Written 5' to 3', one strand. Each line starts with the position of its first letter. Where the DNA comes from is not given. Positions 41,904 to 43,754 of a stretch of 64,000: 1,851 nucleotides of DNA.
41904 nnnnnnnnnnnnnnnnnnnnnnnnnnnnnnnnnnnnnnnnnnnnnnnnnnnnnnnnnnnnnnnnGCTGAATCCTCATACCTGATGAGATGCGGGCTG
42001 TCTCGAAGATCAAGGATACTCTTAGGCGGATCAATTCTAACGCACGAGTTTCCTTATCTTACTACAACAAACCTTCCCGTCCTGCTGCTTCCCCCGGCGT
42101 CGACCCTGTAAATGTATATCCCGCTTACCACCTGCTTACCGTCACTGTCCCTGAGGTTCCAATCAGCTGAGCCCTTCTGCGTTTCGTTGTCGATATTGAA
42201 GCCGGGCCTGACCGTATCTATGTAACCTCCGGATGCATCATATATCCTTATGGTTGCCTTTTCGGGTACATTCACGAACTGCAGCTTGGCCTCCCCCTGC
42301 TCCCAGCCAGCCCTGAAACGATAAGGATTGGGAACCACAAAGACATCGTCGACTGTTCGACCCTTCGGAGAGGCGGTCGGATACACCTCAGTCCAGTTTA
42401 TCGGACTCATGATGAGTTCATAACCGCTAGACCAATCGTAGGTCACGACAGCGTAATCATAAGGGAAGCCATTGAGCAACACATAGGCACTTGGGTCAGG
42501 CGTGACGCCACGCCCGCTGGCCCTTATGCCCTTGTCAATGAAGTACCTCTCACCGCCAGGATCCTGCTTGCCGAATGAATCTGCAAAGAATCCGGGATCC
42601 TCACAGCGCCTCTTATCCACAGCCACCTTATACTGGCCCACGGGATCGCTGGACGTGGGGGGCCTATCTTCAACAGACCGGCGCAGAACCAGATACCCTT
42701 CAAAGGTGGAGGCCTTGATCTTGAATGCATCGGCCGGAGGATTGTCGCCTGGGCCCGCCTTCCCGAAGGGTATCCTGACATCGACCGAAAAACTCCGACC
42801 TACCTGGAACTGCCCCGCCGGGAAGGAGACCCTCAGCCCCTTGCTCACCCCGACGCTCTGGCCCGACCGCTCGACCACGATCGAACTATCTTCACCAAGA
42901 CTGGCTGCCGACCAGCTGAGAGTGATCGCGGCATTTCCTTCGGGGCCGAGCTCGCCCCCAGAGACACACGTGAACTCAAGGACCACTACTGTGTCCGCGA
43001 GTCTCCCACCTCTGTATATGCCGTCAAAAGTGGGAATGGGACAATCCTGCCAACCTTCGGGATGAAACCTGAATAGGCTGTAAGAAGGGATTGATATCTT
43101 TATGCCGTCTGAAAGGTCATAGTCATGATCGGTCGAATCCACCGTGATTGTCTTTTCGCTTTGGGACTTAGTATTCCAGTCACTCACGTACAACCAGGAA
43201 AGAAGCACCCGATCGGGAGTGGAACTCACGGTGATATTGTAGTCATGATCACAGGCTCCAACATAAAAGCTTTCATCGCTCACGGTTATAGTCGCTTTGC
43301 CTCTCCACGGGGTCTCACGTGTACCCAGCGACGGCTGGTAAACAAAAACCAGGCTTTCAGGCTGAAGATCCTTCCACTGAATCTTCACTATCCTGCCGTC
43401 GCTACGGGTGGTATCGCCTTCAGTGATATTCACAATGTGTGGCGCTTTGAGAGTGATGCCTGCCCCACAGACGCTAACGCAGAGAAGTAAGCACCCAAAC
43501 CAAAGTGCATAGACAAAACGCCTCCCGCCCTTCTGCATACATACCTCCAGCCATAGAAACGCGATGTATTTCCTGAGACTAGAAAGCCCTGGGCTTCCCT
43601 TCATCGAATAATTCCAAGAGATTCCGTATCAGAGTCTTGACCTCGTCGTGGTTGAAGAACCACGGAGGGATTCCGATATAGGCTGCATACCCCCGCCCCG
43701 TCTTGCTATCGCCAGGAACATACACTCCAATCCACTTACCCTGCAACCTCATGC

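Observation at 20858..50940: Five secreted proteins share an ~85-aa C-terminal T9SS-type sorting domain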

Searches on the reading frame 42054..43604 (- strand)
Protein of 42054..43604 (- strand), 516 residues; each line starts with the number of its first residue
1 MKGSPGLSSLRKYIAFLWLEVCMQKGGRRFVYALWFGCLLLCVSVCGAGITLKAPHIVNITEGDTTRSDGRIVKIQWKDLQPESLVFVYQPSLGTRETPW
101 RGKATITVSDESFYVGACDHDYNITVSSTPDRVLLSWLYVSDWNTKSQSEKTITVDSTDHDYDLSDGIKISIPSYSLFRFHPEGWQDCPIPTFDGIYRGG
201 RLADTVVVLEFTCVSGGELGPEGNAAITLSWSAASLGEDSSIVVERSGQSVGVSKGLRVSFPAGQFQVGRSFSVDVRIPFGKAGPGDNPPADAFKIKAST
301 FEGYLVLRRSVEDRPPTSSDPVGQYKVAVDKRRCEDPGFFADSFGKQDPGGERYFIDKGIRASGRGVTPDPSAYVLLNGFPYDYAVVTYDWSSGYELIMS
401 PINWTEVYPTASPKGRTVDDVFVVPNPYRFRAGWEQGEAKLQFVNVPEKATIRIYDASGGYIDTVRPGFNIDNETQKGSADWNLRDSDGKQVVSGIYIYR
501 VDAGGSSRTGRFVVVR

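Call 4: search_protein_families(library=pfam, proteins=[window:42054-43604:-], max_evalue=0.1)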
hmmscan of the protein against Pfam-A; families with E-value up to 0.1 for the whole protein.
window:42054-43604:- (516 aa): 2 families
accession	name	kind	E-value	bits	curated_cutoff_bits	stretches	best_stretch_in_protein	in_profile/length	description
PF13860.13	FlgD_ig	-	0.0034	17.8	27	1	446-504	21-76/79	FlgD Ig-like domain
PF18962.6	Por_Secre_tail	-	0.075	13.8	27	0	448-514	20-75/75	Secretion system C-terminal sorting domain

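Call 5: search_protein_families(library=ncbifam, proteins=[window:42054-43604:-], max_evalue=0.1)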
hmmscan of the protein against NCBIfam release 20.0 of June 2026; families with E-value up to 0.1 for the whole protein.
window:42054-43604:- (516 aa): 3 families
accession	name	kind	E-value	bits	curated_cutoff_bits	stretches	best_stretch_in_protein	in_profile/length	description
NF052228.1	T9SS_PorZ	equivalog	9.5e-06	24.3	260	1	412-498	664-737/757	type IX secretion system anionic LPS delivery protein PorZ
TIGR04183.1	Por_Secre_tail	domain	1e-05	25.4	23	1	438-514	9-71/72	T9SS type A sorting domain-containing protein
NF033707.1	T9SS_sortase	equivalog_domain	0.00011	20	420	1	417-502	995-1076/1095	type IX secretion system sortase PorU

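Call 24: search_solved_structures(query=window:42057-43538:-, max_evalue=1, show_alignments=2)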
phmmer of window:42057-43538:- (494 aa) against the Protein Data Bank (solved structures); distinct sequences matched with E-value up to 1: 0.

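Call 26: find_homologous_proteins(query=window:42057-43538:-, max_evalue=0.001)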
Query window:42057-43538:- (494 aa): 180 proteins with E <= 0.001 among 8000 candidates; the best 120 are listed.
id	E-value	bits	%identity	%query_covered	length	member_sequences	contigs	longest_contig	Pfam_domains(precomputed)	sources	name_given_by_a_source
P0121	0.0e+0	1147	100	100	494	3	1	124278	-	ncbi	-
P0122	1.1e-175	603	58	100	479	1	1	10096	-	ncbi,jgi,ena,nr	ncbi:MAG TPA: hypothetical protein VMU02_05455 [bacterium]|nr:hypothetical protein [bacterium]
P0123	5.1e-173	595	59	100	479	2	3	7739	-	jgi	jgi:hypothetical protein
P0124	1.9e-170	586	56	100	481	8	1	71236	-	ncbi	ncbi:MAG: T9SS type A sorting domain-containing protein [Candidatus Eisenbacteria bacterium]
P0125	2.7e-169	582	57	100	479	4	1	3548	-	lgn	-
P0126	3.9e-167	575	55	100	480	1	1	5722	-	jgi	jgi:hypothetical protein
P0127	2.1e-163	563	56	95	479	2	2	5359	-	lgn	-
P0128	8.9e-161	554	54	100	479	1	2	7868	-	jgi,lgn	jgi:hypothetical protein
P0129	2.0e-160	553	54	100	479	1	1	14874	-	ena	-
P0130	2.1e-159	550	55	100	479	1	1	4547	-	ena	-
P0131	1.8e-154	533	55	100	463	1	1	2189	-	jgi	jgi:hypothetical protein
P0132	2.1e-154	533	52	95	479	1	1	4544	PF13860.13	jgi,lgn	-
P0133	1.8e-150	520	50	100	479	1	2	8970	-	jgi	jgi:hypothetical protein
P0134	3.9e-149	516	51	100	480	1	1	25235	-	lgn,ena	-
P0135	8.4e-148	511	51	100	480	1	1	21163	-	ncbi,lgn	ncbi:MAG: T9SS type A sorting domain-containing protein [bacterium]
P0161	1.8e-111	391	43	98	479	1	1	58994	-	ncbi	ncbi:MAG: T9SS type A sorting domain-containing protein [Candidatus Eisenbacteria bacterium]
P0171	2.0e-109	385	43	100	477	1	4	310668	-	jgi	jgi:hypothetical protein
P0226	1.3e-14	72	34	28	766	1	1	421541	-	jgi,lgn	jgi:hypothetical protein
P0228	6.5e-14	70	33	33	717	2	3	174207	-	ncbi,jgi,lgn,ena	-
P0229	8.3e-14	69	32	28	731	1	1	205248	-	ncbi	-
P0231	4.7e-13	67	31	28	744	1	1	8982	-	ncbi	-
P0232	5.3e-13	67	33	28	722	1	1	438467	-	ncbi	-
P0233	1.0e-12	66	35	28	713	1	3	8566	-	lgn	-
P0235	1.8e-12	65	35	28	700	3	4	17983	-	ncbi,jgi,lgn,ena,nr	ncbi:MAG: hypothetical protein RBS48_12085 [Ignavibacteriaceae bacterium]|jgi:hypothetical protein|n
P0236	3.2e-12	64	35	29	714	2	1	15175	-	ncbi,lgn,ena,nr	ncbi:MAG: hypothetical protein KAW17_04385 [Candidatus Eisenbacteria sp.]|nr:hypothetical protein [C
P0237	3.4e-12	64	33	28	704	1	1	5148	-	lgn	-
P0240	2.0e-11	61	35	28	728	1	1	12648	-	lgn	-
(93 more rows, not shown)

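Call 27: find_encoding_contigs(protein=P0121, flank=10000, max_places=3)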
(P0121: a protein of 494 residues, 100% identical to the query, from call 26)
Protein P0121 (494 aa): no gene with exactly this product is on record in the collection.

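Call 28: list_cluster_members(proteins=[P0121, P0124, P0161])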
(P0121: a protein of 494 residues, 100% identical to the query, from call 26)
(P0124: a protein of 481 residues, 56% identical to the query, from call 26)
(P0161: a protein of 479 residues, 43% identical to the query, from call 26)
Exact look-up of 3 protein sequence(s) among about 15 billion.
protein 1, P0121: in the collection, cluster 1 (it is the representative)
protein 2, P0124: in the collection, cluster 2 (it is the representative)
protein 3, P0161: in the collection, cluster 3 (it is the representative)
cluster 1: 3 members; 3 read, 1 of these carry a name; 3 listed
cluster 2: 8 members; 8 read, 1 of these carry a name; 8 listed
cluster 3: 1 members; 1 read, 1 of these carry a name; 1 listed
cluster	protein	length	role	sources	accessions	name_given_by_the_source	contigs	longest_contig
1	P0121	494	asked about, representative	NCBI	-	-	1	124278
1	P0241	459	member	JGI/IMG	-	hypothetical protein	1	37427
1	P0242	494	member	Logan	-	-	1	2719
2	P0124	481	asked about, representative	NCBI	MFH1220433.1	MAG: T9SS type A sorting domain-containing protein [Candidatus Eisenbacteria bacterium]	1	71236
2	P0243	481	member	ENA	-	-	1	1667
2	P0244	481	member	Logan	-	-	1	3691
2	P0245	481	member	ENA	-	-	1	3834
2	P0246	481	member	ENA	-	-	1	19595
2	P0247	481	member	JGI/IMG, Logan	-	-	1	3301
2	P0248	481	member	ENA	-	-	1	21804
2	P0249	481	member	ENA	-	-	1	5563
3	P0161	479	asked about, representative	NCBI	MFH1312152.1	MAG: T9SS type A sorting domain-containing protein [Candidatus Eisenbacteria bacterium]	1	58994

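Call 40: find_encoding_contigs(protein=P0171, flank=10000, max_places=2)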
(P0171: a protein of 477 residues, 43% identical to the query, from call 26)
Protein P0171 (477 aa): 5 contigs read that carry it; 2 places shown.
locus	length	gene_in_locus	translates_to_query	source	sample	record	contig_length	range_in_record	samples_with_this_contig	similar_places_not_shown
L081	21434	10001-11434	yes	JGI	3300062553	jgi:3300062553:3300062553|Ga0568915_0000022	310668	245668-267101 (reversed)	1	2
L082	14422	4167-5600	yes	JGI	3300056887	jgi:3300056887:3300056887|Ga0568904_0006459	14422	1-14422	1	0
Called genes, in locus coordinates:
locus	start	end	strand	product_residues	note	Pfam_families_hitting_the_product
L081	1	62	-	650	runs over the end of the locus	PF26626:DUF8201, PF13231:PMT_2 (weak)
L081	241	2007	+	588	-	PF26549:Tricorn_N (faint)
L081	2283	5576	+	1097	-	PF13585:CHU_C, PF13860:FlgD_ig, PF18962:Por_Secre_tail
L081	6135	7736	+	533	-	-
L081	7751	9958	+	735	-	-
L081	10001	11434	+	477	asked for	-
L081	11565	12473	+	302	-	PF14505:DUF4438, PF20999:DUF4438_C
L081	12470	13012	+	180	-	PF01966:HD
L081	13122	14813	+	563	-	PF00082:Peptidase_S8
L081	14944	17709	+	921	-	PF01326:PPDK_N, PF00391:PEP-utilizers, PF02896:PEP-utilizers_C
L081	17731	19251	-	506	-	PF00072:Response_reg (weak), PF00158:Sigma54_activat, PF14532:Sigma54_activ_2, PF07728:AAA_5, PF25601:AAA_lid_14, PF02954:HTH_8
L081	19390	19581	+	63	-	PF01165:Ribosomal_S21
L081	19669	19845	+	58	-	-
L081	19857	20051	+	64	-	PF01632:Ribosomal_L35p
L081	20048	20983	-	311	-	PF00850:Hist_deacetyl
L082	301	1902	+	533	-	-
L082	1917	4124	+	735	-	-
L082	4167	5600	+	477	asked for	-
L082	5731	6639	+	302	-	PF14505:DUF4438, PF20999:DUF4438_C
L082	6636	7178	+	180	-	PF01966:HD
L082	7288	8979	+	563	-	PF00082:Peptidase_S8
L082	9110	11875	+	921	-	PF01326:PPDK_N, PF00391:PEP-utilizers, PF02896:PEP-utilizers_C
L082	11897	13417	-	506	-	PF00072:Response_reg (weak), PF00158:Sigma54_activat, PF14532:Sigma54_activ_2, PF07728:AAA_5, PF25601:AAA_lid_14, PF02954:HTH_8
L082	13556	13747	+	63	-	PF01165:Ribosomal_S21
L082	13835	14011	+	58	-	-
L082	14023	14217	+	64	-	PF01632:Ribosomal_L35p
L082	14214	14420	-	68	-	?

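Call 70: search_protein_families(library=ncbifam, proteins=[P0236, P0226, P0228, P0229, P0231, P0232, P0233, P0235, P0237, P0240], max_evalue=0.001)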
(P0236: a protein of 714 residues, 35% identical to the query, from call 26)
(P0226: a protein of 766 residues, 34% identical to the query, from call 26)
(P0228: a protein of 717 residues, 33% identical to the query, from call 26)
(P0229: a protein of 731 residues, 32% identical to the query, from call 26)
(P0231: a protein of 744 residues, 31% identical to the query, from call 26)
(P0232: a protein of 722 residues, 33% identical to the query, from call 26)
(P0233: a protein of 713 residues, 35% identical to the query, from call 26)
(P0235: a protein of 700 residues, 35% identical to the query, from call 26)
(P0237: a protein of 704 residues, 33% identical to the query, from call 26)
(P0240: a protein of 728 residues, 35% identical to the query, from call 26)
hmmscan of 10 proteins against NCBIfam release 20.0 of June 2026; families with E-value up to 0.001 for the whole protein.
P0236 (714 aa): 1 family
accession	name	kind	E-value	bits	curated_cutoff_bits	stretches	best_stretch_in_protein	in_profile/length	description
NF033707.1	T9SS_sortase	equivalog_domain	0.00071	17.3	420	1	588-700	971-1076/1095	type IX secretion system sortase PorU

P0226 (766 aa): 0 families

P0228 (717 aa): 1 family
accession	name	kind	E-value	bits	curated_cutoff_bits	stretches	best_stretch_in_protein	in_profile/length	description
NF033707.1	T9SS_sortase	equivalog_domain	0.00091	16.9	420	0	595-703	975-1076/1095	type IX secretion system sortase PorU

P0229 (731 aa): 2 families
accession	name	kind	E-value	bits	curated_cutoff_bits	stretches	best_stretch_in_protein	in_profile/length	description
NF033707.1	T9SS_sortase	equivalog_domain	1e-05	23.4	420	1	620-717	988-1076/1095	type IX secretion system sortase PorU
TIGR04183.1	Por_Secre_tail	domain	0.00016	21.5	23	1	652-726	4-68/72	T9SS type A sorting domain-containing protein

P0231 (744 aa): 1 family
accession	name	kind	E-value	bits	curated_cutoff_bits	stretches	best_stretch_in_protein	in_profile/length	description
TIGR04183.1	Por_Secre_tail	domain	0.0007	19.5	23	0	665-740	4-69/72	T9SS type A sorting domain-containing protein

P0232 (722 aa): 2 families
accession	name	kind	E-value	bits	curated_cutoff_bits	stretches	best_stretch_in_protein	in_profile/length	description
NF033707.1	T9SS_sortase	equivalog_domain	2.1e-05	22.3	420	1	655-708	1022-1076/1095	type IX secretion system sortase PorU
TIGR04183.1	Por_Secre_tail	domain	0.00012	22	23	1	643-720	4-71/72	T9SS type A sorting domain-containing protein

P0233 (713 aa): 1 family
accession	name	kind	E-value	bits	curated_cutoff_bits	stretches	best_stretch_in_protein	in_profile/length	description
NF052228.1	T9SS_PorZ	equivalog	0.00031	19.3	260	1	636-696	683-738/757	type IX secretion system anionic LPS delivery protein PorZ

P0235 (700 aa): 1 family
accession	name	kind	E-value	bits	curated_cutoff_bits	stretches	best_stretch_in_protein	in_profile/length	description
NF052228.1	T9SS_PorZ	equivalog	1.2e-07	30.6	260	1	596-685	663-740/757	type IX secretion system anionic LPS delivery protein PorZ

P0237 (704 aa): 1 family
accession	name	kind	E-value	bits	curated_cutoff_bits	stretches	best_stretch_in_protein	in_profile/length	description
NF033707.1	T9SS_sortase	equivalog_domain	0.00012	19.8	420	1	598-689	991-1075/1095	type IX secretion system sortase PorU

P0240 (728 aa): 0 families
